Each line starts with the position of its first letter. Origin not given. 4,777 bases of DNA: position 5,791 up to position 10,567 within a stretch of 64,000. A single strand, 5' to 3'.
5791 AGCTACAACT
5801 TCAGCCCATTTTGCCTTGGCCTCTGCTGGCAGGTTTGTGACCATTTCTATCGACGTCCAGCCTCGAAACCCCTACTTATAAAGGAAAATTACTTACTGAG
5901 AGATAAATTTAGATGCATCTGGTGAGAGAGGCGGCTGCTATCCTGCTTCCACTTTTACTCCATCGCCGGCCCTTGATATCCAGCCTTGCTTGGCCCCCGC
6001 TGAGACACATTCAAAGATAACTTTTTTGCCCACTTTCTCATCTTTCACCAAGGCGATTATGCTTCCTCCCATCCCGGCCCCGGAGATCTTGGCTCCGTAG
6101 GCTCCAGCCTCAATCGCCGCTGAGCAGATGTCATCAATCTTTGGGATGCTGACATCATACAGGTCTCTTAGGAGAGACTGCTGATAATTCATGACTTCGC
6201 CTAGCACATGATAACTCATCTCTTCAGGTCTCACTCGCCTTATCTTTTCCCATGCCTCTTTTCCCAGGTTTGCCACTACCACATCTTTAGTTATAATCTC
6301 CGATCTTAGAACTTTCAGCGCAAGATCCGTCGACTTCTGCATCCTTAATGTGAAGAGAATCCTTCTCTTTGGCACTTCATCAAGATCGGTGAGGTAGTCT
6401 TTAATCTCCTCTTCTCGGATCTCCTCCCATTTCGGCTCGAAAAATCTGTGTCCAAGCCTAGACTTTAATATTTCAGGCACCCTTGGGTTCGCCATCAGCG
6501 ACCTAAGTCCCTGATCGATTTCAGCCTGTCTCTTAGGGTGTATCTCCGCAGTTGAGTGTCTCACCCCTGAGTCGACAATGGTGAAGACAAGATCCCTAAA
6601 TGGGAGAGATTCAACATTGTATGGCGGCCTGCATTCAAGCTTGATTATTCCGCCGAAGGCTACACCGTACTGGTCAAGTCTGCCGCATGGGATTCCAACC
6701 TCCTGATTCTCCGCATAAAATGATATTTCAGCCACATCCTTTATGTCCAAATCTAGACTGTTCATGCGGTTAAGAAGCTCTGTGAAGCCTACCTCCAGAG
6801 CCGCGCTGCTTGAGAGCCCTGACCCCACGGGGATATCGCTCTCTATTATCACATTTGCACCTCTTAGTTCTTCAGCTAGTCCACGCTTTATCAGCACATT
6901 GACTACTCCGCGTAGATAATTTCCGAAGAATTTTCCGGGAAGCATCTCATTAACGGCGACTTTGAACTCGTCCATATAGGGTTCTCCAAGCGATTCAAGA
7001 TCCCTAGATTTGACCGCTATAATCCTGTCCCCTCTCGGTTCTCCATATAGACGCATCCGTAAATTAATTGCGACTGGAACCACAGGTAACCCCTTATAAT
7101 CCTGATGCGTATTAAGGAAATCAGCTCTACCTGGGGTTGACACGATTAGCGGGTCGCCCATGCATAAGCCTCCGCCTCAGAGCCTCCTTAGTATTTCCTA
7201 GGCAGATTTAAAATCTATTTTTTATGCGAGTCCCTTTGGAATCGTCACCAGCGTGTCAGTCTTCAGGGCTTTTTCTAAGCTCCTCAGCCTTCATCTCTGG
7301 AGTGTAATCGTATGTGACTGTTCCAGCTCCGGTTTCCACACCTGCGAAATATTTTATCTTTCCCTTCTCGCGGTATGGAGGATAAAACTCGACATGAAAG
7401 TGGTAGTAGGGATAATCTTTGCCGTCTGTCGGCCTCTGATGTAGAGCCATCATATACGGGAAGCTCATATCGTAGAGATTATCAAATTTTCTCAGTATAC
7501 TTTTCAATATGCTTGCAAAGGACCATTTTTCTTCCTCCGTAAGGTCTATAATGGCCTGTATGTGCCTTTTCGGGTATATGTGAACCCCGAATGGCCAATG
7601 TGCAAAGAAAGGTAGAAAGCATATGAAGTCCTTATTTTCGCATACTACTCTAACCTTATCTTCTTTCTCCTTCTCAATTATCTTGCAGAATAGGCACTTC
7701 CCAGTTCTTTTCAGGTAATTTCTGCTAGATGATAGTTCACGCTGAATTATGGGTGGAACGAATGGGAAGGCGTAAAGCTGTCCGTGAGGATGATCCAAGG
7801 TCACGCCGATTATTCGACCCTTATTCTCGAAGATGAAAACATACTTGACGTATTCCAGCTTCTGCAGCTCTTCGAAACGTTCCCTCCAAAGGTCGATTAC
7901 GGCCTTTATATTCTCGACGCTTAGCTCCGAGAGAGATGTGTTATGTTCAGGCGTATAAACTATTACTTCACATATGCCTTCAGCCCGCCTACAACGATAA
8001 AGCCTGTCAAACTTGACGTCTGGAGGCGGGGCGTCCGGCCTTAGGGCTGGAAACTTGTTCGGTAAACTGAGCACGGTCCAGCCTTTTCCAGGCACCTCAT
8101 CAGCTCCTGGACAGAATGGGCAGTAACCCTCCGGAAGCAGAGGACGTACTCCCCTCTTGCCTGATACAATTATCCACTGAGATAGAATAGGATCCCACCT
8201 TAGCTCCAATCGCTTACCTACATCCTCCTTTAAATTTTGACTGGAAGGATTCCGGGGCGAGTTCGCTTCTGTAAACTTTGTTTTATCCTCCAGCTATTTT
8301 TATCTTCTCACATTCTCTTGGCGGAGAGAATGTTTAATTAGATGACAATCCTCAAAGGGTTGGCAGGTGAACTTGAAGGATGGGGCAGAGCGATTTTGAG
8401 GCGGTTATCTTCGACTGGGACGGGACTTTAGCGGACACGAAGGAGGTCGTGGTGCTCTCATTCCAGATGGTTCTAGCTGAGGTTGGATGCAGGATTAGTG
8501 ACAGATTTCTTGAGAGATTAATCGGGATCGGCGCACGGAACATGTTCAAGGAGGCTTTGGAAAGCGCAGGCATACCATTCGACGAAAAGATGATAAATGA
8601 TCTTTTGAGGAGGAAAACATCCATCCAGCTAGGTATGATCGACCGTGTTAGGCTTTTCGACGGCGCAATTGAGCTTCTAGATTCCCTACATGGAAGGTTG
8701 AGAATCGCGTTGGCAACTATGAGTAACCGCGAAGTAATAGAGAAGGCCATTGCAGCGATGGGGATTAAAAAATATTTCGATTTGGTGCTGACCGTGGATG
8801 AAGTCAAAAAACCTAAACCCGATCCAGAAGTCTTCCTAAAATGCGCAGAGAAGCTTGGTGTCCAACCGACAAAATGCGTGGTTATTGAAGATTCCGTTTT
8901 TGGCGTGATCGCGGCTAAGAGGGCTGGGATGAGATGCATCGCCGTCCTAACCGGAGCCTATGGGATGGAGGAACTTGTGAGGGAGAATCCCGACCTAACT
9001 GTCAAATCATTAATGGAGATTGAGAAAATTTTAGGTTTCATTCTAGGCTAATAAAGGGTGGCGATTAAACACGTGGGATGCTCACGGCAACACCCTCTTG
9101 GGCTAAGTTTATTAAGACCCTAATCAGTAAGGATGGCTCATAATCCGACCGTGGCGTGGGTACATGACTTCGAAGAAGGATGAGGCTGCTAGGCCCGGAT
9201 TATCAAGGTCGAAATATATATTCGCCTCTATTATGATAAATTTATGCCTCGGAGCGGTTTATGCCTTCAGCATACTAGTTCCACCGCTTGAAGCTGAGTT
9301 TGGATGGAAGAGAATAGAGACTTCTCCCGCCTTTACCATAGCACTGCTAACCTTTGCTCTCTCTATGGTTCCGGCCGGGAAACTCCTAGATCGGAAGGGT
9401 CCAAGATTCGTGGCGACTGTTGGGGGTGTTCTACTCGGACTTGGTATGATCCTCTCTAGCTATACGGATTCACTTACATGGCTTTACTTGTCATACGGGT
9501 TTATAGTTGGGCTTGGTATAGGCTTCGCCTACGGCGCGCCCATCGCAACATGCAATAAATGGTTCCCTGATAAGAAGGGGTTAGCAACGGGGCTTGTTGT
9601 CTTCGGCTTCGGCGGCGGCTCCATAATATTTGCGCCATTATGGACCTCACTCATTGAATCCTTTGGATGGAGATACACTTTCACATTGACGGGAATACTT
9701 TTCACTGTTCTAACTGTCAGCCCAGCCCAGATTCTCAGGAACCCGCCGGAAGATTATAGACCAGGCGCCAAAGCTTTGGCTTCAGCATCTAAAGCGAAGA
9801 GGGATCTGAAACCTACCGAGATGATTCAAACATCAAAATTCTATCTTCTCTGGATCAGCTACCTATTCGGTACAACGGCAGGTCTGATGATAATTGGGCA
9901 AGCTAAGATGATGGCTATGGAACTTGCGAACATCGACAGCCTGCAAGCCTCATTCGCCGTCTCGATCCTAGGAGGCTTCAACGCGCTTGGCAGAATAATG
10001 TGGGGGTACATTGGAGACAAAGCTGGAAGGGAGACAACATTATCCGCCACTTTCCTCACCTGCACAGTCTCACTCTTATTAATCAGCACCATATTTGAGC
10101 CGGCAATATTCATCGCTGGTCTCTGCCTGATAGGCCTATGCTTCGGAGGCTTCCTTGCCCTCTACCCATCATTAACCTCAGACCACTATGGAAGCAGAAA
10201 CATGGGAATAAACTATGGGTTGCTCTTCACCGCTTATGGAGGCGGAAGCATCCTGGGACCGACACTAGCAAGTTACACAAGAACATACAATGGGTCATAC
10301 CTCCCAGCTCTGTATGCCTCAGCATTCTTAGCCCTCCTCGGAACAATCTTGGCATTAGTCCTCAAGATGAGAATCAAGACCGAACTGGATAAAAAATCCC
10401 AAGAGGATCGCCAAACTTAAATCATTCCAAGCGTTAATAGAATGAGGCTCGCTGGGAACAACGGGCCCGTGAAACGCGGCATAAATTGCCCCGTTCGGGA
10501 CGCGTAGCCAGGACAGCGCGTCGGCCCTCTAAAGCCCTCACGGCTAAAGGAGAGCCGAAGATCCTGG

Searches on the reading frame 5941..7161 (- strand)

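Call 27: search_protein_families(library=pfam, proteins=[window:5941-7161:-], max_evalue=0.01)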
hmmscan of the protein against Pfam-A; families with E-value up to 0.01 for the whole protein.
window:5941-7161:- (407 aa): 3 families
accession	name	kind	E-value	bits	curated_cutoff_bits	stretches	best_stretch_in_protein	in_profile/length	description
PF00288.32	GHMP_kinases_N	-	4.3e-18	65.7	22.3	1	81-171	1-87/87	GHMP kinases N terminal domain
PF08544.19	GHMP_kinases_C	-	9.5e-13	48.8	21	1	320-384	13-78/85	GHMP kinases C terminal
PF10509.15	GalKase_gal_bdg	-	1.9e-07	31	23.1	1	4-38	11-45/49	Galactokinase galactose-binding signature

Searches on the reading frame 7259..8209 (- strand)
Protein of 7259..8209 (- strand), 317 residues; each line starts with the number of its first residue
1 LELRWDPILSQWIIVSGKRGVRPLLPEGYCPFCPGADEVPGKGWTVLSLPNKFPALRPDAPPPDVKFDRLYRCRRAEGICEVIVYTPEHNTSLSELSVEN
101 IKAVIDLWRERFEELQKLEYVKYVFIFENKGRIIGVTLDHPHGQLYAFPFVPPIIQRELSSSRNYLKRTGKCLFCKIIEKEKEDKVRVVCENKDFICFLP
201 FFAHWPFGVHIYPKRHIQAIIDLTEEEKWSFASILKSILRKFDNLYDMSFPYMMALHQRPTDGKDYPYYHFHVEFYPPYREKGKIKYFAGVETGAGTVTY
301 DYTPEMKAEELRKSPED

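Call 27: search_protein_families(library=pfam, proteins=[window:7259-8209:-], max_evalue=0.01)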
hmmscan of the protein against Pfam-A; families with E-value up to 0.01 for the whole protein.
window:7259-8209:- (317 aa): 6 families
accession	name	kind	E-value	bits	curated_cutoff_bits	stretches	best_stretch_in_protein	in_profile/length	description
PF01087.27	GalP_UDP_transf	-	2e-29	103.8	22.1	1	29-152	54-184/184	Galactose-1-phosphate uridyl transferase, N-terminal domain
PF02744.22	GalP_UDP_tr_C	-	1.1e-27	97.2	29.2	1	160-313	3-155/165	Galactose-1-phosphate uridyl transferase, C-terminal domain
PF16285.10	DUF4931_N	-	9.4e-06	26.2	24.1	1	81-146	54-119/124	Domain of unknown function (DUF4931) N-terminal domain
PF16268.10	DUF4921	-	2.6e-05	23.8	28.5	1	90-235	189-329/425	Domain of unknown function (DUF4921)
PF11969.13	DcpS_C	-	5.5e-05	24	24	1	171-273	1-97/114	Scavenger mRNA decapping enzyme C-term binding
PF01230.28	HIT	-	0.0005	21.1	21.5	1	182-273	2-92/98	HIT domain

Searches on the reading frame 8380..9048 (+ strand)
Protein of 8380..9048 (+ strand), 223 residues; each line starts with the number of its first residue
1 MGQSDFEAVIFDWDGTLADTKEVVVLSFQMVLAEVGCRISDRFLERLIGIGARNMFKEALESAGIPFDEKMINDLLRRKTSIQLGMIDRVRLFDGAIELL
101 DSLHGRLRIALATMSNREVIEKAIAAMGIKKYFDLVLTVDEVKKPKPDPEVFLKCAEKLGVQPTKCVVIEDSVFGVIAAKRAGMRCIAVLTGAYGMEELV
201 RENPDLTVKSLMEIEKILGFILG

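Call 27: search_protein_families(library=pfam, proteins=[window:8380-9048:+], max_evalue=0.01)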
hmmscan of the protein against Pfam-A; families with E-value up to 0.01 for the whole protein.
window:8380-9048:+ (223 aa): 4 families
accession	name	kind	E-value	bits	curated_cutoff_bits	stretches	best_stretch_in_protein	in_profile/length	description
PF13419.12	HAD_2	-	4.9e-40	138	23.8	1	9-189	1-178/178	Haloacid dehalogenase-like hydrolase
PF00702.32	Hydrolase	-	4.2e-31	109.3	26.4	1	7-183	2-191/191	haloacid dehalogenase-like hydrolase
PF13242.12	Hydrolase_like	-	9.7e-12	45.1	22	1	146-213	4-74/75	HAD-hyrolase-like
PF12710.13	HAD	-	2.7e-06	28.4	27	1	9-137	1-145/189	haloacid dehalogenase-like hydrolase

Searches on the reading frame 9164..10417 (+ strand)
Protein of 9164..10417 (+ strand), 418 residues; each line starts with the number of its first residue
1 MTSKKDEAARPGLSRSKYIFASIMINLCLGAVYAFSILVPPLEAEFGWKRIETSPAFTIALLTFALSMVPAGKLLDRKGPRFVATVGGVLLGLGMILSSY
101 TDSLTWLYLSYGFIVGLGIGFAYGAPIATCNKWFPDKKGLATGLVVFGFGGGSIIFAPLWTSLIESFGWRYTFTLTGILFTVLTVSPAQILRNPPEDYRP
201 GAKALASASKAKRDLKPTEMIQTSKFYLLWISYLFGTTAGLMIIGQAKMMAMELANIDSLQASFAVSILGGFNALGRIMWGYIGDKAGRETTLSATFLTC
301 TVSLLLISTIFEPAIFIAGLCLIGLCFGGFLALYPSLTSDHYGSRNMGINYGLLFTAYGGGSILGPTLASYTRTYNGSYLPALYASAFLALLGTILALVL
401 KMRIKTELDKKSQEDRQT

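Call 26: search_protein_families(library=pfam, proteins=[window:9164-10417:+], max_evalue=0.01)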
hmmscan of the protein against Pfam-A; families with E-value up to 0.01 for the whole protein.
window:9164-10417:+ (418 aa): 3 families
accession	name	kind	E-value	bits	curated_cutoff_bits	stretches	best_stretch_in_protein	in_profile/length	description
PF07690.21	MFS_1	-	6.5e-58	196.7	33.4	2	25-366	5-347/347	Major Facilitator Superfamily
PF06779.20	MFS_4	-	2.8e-08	34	26.3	1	214-397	181-363/364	Uncharacterised MFS-type transporter YbfB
PF23262.1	NFD4_C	-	3.2e-05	24.3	27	1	220-405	13-210/215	NFD4, C-terminal domain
